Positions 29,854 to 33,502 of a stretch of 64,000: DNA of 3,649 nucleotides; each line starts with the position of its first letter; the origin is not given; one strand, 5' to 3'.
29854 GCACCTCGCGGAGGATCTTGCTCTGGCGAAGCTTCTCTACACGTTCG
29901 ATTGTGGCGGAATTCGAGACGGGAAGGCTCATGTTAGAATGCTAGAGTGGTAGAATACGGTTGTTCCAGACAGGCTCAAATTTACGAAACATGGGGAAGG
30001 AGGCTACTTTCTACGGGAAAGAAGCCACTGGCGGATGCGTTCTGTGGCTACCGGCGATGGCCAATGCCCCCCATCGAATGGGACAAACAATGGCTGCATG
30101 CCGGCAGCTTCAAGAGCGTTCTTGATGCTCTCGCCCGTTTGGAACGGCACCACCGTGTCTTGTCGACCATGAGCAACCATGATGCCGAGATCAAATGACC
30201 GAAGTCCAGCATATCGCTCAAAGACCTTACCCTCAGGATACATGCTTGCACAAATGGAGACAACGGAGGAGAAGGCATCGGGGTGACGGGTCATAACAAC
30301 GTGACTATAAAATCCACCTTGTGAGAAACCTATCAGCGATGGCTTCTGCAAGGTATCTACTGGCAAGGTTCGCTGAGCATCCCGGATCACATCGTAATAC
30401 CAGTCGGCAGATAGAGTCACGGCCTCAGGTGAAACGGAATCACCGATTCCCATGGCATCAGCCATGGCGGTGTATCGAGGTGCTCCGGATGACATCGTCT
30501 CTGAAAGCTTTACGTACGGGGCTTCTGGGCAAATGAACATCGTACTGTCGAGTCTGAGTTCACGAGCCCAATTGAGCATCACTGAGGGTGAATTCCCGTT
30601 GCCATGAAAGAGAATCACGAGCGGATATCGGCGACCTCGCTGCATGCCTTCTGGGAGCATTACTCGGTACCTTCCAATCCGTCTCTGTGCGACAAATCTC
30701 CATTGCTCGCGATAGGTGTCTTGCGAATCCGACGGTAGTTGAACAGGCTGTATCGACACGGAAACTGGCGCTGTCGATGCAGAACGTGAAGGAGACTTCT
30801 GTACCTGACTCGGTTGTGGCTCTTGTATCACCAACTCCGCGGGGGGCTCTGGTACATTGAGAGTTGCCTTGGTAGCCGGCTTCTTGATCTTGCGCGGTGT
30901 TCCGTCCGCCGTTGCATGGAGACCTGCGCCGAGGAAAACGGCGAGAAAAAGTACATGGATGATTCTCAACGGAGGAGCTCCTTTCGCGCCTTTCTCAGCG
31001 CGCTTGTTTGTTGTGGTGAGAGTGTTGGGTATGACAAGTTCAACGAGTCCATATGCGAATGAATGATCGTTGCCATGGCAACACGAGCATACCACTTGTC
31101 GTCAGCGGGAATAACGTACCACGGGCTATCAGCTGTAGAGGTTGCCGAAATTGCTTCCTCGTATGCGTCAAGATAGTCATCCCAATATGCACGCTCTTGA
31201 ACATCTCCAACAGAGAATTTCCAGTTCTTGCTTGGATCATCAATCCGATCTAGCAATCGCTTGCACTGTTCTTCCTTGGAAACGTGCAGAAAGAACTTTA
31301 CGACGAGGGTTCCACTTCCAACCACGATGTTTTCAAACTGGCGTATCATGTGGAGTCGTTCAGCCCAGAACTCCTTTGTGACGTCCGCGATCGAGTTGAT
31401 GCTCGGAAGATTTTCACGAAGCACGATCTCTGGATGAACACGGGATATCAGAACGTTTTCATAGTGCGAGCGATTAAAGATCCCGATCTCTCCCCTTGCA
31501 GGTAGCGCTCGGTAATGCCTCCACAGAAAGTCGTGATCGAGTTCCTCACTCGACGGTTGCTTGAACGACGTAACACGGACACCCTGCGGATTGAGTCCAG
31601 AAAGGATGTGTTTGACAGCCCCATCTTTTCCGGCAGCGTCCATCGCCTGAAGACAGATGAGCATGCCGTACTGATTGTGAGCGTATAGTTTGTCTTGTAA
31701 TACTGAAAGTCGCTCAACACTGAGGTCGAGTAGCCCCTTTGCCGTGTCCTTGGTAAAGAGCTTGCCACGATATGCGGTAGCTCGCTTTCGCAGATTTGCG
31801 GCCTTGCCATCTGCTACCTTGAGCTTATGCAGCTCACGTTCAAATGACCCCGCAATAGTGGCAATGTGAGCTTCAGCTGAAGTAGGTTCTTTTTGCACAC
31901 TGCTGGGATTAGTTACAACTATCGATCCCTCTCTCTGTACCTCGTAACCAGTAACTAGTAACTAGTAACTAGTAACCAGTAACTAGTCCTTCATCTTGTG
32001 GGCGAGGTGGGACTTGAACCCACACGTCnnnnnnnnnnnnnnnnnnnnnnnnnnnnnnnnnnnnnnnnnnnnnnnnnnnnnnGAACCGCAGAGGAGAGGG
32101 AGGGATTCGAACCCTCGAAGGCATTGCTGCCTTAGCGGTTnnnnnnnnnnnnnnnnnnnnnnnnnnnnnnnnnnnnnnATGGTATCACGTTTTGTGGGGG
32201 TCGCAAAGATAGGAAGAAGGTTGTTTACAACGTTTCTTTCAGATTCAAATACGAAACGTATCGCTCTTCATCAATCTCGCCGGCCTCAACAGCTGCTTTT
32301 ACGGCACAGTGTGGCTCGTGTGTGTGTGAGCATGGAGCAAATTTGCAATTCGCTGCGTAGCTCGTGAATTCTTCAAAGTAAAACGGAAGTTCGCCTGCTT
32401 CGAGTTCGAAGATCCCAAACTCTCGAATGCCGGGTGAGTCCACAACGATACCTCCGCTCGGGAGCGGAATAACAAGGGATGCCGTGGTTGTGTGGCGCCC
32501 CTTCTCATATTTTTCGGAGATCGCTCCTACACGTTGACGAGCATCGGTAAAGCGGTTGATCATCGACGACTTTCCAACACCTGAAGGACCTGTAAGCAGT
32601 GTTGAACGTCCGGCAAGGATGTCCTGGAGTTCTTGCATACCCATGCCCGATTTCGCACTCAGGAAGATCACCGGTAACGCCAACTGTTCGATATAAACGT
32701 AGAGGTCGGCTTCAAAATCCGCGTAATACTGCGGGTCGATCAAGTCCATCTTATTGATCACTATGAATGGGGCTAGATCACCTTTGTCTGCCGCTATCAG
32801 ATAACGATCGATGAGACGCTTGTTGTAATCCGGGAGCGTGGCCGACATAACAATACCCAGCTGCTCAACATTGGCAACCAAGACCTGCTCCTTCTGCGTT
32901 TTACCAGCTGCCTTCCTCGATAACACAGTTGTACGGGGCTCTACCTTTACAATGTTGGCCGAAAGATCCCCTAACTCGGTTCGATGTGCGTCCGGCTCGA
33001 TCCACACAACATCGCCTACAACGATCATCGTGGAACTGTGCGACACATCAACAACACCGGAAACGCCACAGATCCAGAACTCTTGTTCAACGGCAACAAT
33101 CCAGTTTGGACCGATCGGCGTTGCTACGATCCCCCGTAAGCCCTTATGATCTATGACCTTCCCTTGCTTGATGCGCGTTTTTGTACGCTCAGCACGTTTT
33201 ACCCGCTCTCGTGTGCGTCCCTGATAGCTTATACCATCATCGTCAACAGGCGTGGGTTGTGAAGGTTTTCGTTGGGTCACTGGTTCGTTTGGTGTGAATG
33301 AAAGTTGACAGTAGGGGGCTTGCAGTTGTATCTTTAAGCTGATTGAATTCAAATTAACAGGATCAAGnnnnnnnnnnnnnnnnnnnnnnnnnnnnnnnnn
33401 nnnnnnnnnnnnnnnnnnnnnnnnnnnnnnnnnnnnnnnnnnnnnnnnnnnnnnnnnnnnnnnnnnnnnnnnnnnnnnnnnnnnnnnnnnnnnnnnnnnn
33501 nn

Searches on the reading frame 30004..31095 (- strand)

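Call 67: search_protein_families(library=pfam, proteins=[window:30004-31095:-], max_evalue=0.0001)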
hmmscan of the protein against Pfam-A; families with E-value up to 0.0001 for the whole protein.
window:30004-31095:- (363 aa): 4 families
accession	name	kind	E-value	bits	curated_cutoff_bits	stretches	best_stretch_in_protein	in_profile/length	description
PF02230.22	Abhydrolase_2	-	2.5e-15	57.3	23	1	156-344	13-199/217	Phospholipase/Carboxylesterase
PF00561.26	Abhydrolase_1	-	2.6e-09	37.5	25.8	1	158-287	1-108/245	alpha/beta hydrolase fold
PF00756.26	Esterase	-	2e-07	31.5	22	1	143-288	10-153/251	Putative esterase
PF00326.27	Peptidase_S9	-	5.3e-05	23.2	22.6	0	254-283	68-97/213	Prolyl oligopeptidase family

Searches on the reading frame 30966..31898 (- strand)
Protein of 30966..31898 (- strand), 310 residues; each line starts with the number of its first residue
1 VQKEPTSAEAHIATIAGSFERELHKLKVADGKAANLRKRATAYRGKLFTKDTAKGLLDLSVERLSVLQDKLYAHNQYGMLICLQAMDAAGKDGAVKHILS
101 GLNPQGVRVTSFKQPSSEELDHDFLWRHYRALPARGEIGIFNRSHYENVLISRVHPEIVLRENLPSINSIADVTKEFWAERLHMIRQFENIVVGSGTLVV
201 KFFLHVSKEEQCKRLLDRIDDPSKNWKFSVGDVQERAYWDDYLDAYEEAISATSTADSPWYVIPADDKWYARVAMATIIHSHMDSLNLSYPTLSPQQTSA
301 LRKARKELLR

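Call 67: search_protein_families(library=pfam, proteins=[window:30966-31898:-], max_evalue=0.0001)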
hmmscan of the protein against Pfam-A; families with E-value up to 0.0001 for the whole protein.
window:30966-31898:- (310 aa): 1 family
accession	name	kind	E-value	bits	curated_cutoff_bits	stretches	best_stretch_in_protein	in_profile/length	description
PF03976.20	PPK2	-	3.8e-67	226.7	22.3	1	60-285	14-223/229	Polyphosphate kinase 2 (PPK2)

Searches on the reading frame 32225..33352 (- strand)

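Call 67: search_protein_families(library=pfam, proteins=[window:32225-33352:-], max_evalue=0.0001)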
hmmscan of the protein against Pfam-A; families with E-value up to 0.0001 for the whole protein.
window:32225-33352:- (375 aa): 3 families
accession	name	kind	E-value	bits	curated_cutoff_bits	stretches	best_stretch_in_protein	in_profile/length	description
PF03193.22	RsgA_GTPase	-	1.4e-51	175.2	30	1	137-314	1-173/174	RsgA GTPase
PF02421.24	FeoB_N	-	6.1e-05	23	27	0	252-277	4-29/156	Ferrous iron transport protein B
PF13191.12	AAA_16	-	9.1e-05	23.4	32.6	0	244-284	18-62/167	AAA ATPase domain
